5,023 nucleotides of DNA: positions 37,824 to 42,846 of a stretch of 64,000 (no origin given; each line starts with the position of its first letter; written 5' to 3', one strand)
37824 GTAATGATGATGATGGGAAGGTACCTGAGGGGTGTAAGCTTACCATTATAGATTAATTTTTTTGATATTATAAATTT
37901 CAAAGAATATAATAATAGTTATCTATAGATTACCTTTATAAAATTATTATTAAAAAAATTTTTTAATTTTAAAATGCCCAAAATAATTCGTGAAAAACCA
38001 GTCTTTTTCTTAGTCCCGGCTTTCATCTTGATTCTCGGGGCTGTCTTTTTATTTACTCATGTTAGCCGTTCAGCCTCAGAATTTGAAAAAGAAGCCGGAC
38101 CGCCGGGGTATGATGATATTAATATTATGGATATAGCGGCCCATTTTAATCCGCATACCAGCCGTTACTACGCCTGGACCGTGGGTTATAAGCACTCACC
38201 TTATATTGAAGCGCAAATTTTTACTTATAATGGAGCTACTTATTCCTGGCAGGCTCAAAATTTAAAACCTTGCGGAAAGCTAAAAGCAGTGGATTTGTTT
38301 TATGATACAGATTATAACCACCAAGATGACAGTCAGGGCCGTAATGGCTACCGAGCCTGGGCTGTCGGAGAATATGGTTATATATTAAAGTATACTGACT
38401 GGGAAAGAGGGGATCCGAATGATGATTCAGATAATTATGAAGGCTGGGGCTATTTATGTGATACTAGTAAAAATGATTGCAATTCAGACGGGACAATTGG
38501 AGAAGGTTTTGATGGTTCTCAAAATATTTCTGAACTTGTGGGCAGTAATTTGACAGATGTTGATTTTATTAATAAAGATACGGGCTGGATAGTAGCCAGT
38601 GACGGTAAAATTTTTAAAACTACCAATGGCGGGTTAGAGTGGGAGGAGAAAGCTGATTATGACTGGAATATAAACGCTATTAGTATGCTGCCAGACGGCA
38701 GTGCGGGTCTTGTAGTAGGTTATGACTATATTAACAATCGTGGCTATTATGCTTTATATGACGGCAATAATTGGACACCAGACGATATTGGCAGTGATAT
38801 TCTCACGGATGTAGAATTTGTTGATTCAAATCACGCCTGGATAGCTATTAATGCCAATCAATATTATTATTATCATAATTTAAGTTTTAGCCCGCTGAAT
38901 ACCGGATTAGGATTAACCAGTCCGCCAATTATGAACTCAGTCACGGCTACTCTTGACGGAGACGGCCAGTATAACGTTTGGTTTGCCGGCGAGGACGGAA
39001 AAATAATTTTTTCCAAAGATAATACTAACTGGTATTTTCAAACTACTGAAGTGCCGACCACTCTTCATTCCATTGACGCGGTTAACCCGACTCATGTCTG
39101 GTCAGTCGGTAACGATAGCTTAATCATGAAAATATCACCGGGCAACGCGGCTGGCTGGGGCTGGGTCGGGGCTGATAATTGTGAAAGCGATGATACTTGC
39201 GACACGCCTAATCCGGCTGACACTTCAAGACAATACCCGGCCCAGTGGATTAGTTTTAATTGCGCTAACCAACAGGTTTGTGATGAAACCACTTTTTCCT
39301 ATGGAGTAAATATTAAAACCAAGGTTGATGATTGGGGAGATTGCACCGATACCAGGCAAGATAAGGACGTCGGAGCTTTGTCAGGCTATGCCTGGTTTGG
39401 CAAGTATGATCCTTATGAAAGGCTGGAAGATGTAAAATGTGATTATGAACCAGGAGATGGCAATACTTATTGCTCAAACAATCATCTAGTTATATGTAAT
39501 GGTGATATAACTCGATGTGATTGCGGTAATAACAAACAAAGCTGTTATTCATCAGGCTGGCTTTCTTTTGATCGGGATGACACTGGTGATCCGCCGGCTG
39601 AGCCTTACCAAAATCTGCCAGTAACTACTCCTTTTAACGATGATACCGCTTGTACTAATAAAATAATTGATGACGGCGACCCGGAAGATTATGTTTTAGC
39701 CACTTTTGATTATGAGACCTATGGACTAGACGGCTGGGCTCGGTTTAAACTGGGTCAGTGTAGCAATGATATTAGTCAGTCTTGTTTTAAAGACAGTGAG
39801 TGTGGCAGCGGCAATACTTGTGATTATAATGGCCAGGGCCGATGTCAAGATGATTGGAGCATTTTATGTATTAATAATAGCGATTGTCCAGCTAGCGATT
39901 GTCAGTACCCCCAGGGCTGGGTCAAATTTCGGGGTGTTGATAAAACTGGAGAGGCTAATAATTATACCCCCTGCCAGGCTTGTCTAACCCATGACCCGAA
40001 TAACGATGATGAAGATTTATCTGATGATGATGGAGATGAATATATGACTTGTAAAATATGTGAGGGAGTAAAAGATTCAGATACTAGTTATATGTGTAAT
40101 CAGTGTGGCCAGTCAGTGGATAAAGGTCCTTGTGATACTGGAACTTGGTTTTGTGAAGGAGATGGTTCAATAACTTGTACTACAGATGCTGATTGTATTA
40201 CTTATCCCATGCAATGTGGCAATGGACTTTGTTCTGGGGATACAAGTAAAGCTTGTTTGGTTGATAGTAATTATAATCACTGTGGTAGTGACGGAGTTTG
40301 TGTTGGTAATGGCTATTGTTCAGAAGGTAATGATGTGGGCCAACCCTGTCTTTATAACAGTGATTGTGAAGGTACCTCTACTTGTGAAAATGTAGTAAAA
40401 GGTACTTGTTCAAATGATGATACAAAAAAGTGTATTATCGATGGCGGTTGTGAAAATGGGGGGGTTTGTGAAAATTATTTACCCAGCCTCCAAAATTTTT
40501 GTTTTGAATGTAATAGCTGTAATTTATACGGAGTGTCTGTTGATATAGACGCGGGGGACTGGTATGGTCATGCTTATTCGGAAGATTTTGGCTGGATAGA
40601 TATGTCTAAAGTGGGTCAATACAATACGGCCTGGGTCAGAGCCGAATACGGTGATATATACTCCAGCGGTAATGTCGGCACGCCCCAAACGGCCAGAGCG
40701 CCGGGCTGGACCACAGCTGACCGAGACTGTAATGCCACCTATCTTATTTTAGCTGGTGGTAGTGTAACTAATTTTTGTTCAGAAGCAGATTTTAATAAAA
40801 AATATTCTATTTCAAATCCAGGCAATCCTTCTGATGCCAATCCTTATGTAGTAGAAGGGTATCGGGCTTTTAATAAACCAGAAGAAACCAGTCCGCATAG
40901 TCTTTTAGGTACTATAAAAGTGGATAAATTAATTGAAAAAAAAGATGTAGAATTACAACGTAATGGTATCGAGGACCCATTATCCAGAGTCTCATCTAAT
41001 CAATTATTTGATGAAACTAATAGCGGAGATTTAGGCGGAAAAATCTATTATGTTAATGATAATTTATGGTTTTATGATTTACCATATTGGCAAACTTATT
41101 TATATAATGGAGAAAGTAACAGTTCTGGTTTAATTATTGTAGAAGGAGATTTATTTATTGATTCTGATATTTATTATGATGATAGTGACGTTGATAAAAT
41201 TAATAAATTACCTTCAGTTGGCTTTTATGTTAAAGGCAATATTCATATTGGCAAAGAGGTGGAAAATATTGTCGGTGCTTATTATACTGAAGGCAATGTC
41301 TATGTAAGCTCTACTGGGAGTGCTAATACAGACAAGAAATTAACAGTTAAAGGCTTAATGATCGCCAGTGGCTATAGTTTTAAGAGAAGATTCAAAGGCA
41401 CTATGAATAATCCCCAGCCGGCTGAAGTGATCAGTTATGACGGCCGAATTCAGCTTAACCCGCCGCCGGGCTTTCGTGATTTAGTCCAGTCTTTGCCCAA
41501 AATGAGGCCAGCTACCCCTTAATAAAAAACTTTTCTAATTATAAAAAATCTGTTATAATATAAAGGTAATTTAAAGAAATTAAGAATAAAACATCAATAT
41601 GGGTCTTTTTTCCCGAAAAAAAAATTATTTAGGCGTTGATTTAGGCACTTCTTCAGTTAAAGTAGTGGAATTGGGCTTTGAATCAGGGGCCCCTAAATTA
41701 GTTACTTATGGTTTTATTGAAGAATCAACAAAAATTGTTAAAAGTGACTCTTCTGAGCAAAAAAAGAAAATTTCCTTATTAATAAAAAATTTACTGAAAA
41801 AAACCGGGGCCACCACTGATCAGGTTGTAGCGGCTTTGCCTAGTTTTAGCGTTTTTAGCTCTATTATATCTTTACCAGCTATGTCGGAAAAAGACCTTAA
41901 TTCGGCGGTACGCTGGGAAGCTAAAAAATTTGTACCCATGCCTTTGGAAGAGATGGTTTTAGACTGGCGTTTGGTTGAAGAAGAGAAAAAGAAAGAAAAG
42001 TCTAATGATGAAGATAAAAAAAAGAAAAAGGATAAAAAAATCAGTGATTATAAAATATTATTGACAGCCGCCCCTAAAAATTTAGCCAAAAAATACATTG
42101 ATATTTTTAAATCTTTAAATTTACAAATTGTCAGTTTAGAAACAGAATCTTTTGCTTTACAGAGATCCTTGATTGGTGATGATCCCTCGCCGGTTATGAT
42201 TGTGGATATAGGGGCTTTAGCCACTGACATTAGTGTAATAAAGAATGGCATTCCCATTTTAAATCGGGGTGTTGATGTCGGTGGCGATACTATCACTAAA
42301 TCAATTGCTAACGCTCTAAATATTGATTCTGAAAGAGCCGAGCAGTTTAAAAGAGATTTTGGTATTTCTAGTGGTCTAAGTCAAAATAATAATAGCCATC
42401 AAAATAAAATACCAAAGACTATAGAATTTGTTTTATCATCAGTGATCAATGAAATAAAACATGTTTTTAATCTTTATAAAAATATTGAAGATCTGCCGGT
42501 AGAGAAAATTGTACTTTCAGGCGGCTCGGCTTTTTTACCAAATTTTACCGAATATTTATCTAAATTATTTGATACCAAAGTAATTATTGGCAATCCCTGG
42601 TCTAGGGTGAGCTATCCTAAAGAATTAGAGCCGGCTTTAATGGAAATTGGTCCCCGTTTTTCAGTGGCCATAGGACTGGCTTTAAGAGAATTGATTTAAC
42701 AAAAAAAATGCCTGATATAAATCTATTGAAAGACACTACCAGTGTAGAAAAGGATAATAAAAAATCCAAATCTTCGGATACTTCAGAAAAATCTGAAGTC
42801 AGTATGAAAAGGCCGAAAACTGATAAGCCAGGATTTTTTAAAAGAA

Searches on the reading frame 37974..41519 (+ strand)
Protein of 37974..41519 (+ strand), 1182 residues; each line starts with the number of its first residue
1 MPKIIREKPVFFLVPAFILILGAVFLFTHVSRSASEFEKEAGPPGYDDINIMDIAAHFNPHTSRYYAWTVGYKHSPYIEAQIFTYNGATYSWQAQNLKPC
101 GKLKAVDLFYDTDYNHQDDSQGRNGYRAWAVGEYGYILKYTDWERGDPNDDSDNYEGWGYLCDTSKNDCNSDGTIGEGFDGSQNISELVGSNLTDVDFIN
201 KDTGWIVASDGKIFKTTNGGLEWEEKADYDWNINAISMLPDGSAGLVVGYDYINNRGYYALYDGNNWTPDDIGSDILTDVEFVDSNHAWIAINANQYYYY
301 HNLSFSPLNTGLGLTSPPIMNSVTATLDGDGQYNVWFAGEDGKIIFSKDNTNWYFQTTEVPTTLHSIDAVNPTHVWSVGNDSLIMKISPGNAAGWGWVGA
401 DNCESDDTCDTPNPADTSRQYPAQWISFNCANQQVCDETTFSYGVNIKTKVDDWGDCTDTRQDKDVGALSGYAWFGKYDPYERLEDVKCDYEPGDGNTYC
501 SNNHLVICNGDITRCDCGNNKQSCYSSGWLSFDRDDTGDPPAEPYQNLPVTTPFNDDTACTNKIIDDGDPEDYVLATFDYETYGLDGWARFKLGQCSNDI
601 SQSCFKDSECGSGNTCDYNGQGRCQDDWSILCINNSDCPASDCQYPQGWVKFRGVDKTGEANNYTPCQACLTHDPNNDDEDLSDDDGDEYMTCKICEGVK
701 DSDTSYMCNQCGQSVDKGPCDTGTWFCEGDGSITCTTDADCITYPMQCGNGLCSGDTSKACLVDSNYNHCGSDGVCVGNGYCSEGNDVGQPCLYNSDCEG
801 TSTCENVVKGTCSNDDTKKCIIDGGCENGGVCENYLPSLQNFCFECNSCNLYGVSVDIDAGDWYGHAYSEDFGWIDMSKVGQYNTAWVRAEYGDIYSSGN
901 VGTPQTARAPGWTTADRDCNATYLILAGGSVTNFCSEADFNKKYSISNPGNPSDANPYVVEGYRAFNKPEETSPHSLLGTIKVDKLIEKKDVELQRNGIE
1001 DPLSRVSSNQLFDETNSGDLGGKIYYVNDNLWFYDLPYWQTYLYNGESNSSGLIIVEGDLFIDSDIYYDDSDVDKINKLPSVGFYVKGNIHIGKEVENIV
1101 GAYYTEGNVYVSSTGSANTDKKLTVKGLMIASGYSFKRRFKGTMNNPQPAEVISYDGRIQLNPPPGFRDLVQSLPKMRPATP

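Call 24: search_protein_families(library=pfam, proteins=[window:37974-41519:+], max_evalue=0.0001)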
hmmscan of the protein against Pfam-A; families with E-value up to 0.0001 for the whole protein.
window:37974-41519:+ (1182 aa): 1 family
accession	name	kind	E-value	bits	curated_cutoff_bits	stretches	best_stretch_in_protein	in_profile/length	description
PF14870.12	PSII_BNR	-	1.8e-07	31.1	27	1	190-249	17-79/303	Photosynthesis system II assembly factor YCF48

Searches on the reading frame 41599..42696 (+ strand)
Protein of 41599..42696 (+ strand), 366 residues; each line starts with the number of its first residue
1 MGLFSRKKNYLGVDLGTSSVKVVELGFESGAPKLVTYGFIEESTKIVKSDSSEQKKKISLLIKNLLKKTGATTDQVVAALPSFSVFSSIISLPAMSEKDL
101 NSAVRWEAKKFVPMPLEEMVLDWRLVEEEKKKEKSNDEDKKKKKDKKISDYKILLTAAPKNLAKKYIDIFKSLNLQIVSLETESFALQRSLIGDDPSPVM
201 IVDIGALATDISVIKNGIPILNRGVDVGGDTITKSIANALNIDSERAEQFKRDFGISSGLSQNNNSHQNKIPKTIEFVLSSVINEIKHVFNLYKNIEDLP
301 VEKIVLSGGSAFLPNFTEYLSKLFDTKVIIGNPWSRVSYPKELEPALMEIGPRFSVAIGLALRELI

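Call 3: search_protein_families(library=pfam, proteins=[window:41599-42696:+], max_evalue=0.01)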
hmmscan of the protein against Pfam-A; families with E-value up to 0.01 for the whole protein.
window:41599-42696:+ (366 aa): 6 families
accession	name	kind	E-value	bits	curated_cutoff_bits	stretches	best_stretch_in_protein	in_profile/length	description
PF11104.14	PilM_2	-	6.5e-44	150.7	27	1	12-364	1-339/340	Type IV pilus assembly protein PilM;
PF14450.12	FtsA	-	1.9e-16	61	31.8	1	201-345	2-114/127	Cell division protein FtsA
PF06723.19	MreB_Mbl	-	1.4e-11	44.3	27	2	195-239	143-187/327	MreB/Mbl protein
PF08841.16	DDR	-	5.4e-05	22.8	24.6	1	196-252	132-189/328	Diol dehydratase reactivase ATPase-like domain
PF25216.1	Volactin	-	0.00054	20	35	1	202-326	171-293/321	Volactin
PF00022.25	Actin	-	0.0014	17.7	27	0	198-285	143-235/410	Actin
